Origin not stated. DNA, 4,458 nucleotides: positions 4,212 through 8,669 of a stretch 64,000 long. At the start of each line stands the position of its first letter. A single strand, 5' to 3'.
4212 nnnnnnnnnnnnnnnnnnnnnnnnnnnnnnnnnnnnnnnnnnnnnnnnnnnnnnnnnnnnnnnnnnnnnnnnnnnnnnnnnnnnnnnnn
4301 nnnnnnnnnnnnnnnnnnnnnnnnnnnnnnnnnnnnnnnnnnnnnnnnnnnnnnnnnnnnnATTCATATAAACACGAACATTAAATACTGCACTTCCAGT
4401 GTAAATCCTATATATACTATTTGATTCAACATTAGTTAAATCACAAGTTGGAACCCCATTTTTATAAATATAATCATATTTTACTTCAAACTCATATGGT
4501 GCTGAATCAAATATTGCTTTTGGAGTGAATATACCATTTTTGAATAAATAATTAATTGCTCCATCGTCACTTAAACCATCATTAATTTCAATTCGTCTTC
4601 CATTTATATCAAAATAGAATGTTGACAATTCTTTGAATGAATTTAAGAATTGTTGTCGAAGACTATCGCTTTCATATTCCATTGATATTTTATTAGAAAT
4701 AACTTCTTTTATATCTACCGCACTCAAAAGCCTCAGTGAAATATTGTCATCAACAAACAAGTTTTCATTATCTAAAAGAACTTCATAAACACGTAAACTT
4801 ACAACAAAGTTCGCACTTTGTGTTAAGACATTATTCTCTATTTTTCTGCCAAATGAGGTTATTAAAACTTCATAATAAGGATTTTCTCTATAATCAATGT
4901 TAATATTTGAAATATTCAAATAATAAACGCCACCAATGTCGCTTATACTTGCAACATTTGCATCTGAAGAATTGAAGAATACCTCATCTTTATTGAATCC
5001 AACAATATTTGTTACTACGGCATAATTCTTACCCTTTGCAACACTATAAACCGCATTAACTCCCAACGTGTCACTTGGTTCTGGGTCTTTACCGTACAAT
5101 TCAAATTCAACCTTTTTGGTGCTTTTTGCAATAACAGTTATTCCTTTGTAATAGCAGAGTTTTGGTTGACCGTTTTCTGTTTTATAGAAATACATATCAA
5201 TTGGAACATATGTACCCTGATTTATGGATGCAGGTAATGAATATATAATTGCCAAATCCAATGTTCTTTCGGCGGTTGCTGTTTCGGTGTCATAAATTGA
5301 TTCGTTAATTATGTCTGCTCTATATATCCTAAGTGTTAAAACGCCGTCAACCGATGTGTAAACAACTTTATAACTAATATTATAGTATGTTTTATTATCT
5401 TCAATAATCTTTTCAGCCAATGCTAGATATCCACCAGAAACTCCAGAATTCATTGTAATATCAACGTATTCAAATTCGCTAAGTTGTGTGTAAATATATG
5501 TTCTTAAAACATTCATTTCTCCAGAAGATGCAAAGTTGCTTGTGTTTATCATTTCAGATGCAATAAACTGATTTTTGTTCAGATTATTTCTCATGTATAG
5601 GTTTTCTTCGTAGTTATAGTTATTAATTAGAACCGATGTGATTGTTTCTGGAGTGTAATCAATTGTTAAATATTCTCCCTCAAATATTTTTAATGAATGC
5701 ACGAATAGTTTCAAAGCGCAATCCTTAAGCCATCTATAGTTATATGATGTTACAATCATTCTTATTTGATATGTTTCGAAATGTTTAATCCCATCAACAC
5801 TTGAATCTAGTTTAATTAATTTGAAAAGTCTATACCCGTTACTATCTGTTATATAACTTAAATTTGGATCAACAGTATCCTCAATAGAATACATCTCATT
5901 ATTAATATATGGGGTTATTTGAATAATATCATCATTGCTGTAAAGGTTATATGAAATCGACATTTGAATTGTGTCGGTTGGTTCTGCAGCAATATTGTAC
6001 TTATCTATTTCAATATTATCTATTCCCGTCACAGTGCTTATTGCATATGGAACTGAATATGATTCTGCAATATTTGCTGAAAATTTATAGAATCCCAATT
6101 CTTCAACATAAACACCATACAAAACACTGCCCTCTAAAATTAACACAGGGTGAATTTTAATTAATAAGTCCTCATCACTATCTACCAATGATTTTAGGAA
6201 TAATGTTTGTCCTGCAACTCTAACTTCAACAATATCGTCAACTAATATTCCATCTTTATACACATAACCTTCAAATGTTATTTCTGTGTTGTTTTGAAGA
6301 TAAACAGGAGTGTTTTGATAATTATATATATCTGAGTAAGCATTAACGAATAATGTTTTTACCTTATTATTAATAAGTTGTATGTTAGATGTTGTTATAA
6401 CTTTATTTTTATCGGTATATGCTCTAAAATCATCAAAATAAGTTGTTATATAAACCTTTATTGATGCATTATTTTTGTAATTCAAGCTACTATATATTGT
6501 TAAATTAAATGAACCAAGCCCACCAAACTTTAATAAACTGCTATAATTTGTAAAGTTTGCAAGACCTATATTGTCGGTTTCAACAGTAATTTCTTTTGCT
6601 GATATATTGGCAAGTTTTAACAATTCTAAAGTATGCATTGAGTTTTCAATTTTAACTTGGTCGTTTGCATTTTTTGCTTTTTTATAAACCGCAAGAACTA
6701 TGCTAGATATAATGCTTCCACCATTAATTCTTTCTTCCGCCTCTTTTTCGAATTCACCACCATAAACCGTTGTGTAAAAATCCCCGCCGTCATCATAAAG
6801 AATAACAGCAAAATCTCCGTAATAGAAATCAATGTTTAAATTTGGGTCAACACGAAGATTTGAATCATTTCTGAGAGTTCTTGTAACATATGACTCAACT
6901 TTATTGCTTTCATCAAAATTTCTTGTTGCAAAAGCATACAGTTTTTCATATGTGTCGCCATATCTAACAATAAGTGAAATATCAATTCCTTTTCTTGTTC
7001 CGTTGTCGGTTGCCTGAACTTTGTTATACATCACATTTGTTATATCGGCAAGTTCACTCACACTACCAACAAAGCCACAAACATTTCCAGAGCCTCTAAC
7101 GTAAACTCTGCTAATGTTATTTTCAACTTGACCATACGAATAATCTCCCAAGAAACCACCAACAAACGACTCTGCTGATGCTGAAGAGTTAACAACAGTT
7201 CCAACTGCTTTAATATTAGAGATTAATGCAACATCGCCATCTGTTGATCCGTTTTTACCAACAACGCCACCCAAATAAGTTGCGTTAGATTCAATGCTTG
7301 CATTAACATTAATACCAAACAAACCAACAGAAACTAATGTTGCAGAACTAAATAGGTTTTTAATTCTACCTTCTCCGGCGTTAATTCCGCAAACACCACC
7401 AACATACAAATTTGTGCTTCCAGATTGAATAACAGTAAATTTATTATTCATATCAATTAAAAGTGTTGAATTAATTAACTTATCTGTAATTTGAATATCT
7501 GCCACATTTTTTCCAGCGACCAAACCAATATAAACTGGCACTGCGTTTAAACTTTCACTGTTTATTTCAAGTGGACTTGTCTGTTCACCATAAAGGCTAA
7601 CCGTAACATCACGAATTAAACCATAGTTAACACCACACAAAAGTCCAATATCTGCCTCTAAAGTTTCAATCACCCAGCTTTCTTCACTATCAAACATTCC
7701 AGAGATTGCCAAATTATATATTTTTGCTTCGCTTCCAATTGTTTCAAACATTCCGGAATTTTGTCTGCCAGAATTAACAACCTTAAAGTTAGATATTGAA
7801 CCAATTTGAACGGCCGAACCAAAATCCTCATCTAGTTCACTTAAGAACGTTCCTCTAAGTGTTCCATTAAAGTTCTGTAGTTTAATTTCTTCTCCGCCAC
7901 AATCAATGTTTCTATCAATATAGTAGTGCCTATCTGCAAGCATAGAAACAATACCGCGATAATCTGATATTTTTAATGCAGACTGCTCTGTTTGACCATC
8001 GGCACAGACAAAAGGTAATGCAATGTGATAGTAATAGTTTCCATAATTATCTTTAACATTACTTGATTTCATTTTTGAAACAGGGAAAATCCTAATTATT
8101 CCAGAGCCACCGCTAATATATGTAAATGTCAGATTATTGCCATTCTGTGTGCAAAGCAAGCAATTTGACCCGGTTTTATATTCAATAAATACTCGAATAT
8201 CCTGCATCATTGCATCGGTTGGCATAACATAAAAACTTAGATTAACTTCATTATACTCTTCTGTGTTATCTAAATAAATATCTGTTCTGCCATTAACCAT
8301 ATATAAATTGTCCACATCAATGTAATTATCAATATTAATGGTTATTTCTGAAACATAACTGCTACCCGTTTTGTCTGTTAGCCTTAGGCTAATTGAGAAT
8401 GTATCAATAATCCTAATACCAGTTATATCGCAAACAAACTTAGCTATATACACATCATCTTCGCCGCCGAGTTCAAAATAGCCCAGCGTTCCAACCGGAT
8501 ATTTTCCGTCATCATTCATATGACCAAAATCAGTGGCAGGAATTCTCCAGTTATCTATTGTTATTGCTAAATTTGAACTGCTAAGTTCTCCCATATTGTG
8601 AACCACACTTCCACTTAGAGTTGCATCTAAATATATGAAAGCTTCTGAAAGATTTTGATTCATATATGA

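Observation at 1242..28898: Tandem giant lipoprotein genes (3,234 aa and 5,956 aa) form a 27.6-kb surface-protein locus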

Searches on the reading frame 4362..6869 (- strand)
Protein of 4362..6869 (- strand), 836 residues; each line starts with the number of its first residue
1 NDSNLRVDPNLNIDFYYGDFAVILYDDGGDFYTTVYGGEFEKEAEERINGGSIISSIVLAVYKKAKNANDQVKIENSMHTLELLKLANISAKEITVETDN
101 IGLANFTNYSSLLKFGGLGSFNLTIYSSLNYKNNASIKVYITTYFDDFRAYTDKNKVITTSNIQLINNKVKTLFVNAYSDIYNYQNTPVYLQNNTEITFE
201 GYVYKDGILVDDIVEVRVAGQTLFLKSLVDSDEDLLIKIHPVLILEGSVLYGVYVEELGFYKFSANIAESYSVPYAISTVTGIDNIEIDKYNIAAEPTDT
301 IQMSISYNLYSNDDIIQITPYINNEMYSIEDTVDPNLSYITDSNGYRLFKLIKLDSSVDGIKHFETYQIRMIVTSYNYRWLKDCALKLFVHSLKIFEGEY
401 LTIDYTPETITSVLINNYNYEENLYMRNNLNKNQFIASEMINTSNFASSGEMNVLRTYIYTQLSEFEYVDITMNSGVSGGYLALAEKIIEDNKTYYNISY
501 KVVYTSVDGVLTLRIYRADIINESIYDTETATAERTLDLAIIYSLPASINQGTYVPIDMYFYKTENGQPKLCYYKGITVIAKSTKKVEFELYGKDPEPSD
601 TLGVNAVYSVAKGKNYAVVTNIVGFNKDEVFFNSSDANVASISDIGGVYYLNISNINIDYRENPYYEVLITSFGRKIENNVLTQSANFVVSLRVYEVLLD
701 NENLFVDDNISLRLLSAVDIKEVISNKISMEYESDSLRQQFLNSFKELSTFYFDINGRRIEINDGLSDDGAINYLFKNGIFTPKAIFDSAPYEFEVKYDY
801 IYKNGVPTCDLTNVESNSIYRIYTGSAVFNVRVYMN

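Call 63: search_protein_representatives(alignment_id=A7)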
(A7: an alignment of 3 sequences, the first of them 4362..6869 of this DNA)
Query: 3 sequences, 825 profile positions. Proteins with E-value up to 0.001 (for the whole library): 29; up to 1e-10: 27; up to 1e-30: 19. The best 29 are listed.
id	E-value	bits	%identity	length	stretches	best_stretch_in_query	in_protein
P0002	0.0e+00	1352.0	-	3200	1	1-825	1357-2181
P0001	0.0e+00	1315.0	-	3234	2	3-825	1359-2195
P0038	1.3e-182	625.5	-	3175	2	14-825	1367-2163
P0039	2.3e-180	618.1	-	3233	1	11-825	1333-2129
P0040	3.7e-158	544.6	-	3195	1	16-825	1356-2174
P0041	2.1e-155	535.5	-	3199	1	13-825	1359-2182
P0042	3.3e-152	524.9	-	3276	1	12-825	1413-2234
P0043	1.7e-144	499.4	-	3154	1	14-825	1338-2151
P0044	6.6e-144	497.5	-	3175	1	11-824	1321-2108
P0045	2.3e-137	475.8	-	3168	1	12-810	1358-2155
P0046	9.0e-109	381.3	-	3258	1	10-812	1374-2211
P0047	2.4e-107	376.5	-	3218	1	11-803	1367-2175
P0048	1.3e-104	367.6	-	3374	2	271-823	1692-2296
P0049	2.2e-104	366.7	-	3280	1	7-807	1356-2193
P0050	1.0e-94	334.8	-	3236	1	15-825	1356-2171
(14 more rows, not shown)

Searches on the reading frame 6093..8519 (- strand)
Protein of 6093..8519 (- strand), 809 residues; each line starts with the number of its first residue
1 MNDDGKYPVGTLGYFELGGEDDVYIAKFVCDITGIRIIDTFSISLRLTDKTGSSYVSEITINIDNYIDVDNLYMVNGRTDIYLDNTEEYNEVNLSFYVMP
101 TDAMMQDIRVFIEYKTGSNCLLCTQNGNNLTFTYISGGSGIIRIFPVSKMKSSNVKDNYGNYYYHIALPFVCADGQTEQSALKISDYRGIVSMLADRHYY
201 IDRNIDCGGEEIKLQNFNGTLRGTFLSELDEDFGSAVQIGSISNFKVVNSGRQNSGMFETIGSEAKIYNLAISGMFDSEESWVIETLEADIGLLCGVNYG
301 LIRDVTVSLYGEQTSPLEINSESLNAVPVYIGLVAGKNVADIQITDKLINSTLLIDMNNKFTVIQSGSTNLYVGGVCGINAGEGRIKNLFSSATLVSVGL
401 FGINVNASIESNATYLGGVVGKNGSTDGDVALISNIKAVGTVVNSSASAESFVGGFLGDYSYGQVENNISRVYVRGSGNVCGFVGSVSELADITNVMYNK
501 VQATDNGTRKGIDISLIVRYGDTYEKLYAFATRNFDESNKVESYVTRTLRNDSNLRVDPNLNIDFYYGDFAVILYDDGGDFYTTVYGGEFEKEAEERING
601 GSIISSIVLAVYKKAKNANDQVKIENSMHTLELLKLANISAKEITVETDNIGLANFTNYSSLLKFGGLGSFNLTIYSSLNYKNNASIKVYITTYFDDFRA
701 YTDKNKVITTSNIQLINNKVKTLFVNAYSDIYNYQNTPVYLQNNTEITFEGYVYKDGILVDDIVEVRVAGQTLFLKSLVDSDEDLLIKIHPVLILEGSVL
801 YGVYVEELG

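Call 23: search_protein_families(library=pfam, proteins=[window:6093-8519:-], max_evalue=5)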
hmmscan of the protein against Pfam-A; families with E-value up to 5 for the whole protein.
window:6093-8519:- (809 aa): 1 family
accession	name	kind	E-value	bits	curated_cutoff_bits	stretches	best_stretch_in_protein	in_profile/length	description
PF07581.17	Glug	-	3.6e-05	24.3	20.5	2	370-395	2-27/28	The GLUG motif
